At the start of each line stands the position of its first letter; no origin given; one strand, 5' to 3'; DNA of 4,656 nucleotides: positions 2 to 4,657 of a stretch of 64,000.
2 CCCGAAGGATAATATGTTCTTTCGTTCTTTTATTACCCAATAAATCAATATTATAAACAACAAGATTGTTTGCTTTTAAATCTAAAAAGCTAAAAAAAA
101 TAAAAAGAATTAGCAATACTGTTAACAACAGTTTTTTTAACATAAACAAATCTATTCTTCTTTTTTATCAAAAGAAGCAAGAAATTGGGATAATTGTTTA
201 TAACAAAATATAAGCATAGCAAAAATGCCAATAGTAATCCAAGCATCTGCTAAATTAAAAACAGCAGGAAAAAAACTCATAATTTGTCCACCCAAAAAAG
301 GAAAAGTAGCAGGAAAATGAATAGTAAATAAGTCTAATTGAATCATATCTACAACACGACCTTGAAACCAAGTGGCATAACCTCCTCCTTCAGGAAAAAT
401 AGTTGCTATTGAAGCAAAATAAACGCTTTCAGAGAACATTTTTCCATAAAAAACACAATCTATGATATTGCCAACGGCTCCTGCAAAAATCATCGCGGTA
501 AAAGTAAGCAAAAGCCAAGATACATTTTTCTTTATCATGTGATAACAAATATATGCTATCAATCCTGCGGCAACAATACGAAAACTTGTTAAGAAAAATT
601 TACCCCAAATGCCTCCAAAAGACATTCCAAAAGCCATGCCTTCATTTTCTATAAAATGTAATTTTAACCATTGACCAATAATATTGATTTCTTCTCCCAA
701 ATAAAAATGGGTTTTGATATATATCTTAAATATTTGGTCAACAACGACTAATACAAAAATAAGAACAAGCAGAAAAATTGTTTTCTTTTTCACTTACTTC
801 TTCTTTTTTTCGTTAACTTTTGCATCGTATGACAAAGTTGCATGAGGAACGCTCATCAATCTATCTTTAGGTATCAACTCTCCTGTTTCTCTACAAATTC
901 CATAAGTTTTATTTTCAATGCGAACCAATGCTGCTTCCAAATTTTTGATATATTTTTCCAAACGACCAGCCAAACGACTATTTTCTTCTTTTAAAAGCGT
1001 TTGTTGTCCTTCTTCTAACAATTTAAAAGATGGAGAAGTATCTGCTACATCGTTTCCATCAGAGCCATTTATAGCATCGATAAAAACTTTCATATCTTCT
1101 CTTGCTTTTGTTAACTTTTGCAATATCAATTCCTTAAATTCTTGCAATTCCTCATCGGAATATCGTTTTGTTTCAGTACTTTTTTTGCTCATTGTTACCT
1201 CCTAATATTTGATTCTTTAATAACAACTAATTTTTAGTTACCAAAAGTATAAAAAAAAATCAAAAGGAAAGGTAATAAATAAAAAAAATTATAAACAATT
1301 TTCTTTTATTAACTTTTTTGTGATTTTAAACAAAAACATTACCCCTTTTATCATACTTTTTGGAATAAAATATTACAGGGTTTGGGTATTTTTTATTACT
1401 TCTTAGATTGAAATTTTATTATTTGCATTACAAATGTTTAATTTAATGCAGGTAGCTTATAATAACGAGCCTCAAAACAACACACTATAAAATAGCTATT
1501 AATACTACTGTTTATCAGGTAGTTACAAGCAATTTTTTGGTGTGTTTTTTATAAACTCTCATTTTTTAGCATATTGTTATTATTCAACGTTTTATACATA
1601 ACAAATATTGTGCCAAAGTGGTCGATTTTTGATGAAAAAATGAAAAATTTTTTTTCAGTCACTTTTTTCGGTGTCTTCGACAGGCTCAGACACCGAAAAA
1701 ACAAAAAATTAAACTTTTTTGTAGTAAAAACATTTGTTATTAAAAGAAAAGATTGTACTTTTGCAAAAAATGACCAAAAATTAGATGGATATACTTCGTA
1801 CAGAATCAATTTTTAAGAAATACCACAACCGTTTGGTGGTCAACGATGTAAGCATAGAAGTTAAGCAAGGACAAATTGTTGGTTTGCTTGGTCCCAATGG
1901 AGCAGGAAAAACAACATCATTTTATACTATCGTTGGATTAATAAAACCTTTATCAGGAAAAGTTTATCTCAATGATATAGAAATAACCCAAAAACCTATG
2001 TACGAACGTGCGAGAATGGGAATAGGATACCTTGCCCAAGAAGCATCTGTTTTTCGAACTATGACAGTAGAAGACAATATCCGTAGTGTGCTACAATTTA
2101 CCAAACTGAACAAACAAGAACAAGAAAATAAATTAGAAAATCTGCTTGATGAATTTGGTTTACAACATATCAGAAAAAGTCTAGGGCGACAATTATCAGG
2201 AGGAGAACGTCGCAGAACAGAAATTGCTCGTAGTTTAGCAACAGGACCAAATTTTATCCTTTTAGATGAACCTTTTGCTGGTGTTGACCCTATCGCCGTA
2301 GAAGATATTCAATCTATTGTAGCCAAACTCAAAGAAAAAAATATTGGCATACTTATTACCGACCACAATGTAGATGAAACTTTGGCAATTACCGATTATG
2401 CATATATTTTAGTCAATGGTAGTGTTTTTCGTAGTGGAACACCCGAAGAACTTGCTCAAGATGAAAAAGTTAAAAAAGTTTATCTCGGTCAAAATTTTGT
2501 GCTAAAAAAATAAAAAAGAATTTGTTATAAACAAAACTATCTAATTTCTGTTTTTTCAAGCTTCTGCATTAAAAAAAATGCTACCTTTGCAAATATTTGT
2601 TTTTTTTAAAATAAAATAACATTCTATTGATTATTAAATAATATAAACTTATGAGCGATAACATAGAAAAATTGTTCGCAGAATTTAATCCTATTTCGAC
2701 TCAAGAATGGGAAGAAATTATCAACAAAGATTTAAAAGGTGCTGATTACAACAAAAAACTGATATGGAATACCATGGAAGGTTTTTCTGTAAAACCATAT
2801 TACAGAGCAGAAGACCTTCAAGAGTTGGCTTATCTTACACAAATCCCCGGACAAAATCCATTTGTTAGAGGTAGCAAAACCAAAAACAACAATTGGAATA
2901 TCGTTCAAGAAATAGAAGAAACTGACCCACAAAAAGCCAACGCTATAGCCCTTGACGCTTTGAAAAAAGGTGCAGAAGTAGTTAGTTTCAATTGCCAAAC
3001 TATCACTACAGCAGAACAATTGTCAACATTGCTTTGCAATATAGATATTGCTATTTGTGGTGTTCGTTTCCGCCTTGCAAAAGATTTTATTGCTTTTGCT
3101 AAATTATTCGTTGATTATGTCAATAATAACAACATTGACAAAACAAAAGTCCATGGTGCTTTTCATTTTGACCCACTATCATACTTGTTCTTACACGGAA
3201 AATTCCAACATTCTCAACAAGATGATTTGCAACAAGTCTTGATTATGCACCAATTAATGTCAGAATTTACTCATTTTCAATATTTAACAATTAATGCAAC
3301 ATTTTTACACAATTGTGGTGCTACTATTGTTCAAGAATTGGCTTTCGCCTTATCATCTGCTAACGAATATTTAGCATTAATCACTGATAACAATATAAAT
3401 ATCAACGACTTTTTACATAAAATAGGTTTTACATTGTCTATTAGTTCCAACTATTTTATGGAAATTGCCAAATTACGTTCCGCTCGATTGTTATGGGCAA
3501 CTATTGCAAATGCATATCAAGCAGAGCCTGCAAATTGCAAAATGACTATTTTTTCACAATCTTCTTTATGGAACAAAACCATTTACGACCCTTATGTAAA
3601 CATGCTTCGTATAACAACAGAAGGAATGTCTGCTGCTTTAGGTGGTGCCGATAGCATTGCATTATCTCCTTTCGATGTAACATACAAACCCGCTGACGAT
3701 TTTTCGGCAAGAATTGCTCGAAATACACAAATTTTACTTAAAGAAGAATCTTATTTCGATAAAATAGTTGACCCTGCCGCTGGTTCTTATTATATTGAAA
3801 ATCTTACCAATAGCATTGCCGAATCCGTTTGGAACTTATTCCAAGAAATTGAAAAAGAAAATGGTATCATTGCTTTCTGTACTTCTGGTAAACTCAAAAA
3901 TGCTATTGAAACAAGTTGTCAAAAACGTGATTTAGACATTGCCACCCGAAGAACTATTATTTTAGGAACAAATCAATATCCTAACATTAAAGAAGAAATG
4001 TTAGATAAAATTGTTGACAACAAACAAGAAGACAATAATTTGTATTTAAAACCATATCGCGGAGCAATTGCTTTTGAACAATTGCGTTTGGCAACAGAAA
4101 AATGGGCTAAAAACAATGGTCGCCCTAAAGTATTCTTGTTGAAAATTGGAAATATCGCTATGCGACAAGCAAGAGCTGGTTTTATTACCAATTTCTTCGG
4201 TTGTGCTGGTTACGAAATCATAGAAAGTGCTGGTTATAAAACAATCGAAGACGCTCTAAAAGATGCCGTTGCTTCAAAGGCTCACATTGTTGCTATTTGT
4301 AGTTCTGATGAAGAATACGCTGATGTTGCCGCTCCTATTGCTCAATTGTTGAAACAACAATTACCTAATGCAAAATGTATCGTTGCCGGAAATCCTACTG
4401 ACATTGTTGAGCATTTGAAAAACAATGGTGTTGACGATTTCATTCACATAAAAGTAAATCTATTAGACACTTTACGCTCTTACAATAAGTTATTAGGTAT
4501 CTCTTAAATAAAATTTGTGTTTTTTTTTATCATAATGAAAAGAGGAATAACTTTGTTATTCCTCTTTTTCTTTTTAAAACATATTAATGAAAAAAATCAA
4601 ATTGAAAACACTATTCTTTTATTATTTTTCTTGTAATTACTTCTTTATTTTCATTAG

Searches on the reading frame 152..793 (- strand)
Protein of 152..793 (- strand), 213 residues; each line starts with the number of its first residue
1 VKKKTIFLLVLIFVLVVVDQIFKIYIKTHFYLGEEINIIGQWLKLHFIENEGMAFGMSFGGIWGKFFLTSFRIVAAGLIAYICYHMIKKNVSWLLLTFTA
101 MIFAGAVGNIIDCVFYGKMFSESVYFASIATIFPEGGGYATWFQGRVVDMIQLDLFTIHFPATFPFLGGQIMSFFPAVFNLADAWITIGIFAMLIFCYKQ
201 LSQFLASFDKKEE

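Call 70: search_protein_families(library=pfam, proteins=[window:152-793:-], max_evalue=0.00001)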
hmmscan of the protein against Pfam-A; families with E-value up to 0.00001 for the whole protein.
window:152-793:- (213 aa): 1 family
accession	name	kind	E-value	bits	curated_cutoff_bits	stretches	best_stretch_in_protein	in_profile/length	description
PF01252.23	Peptidase_A8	-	3.3e-32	112.1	25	1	11-197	1-140/142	Signal peptidase (SPase) II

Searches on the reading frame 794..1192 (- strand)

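Call 70: search_protein_families(library=pfam, proteins=[window:794-1192:-], max_evalue=0.00001)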
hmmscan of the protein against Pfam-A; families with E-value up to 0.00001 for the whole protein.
window:794-1192:- (132 aa): 1 family
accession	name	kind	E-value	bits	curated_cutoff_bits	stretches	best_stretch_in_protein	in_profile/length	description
PF01258.23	zf-dskA_traR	-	1.6e-07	31.6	24.9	1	96-123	2-29/36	Prokaryotic dksA/traR C4-type zinc finger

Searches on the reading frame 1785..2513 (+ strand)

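Call 70: search_protein_families(library=pfam, proteins=[window:1785-2513:+], max_evalue=0.00001)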
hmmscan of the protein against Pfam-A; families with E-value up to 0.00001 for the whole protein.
window:1785-2513:+ (242 aa): 1 family
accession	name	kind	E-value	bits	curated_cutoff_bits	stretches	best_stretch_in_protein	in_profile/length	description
PF00005.33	ABC_tran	-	1.2e-35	123.5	25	1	19-165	1-137/137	ABC transporter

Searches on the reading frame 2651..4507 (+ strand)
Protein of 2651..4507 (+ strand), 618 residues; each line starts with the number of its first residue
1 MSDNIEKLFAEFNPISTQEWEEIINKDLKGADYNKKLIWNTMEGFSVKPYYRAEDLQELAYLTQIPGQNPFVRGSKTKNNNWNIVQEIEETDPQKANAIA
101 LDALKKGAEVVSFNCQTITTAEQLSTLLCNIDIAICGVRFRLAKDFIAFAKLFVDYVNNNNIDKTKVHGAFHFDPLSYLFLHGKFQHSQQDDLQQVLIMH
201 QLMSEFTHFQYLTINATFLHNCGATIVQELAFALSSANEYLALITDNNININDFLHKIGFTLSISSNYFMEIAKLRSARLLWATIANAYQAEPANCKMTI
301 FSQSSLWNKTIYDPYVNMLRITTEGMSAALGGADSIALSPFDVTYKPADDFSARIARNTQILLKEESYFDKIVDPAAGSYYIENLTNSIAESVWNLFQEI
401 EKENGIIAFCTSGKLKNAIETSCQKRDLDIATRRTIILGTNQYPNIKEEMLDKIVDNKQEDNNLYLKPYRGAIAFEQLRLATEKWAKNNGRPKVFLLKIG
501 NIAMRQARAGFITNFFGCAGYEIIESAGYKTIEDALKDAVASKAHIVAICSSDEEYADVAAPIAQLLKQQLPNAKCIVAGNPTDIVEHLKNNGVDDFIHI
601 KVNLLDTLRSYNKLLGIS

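Call 70: search_protein_families(library=pfam, proteins=[window:2651-4507:+], max_evalue=0.00001)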
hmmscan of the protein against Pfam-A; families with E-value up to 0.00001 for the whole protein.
window:2651-4507:+ (618 aa): 1 family
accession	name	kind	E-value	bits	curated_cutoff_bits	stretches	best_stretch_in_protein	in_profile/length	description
PF01642.28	MM_CoA_mutase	-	9.9e-130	433.9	22.1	1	41-525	2-505/512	Methylmalonyl-CoA mutase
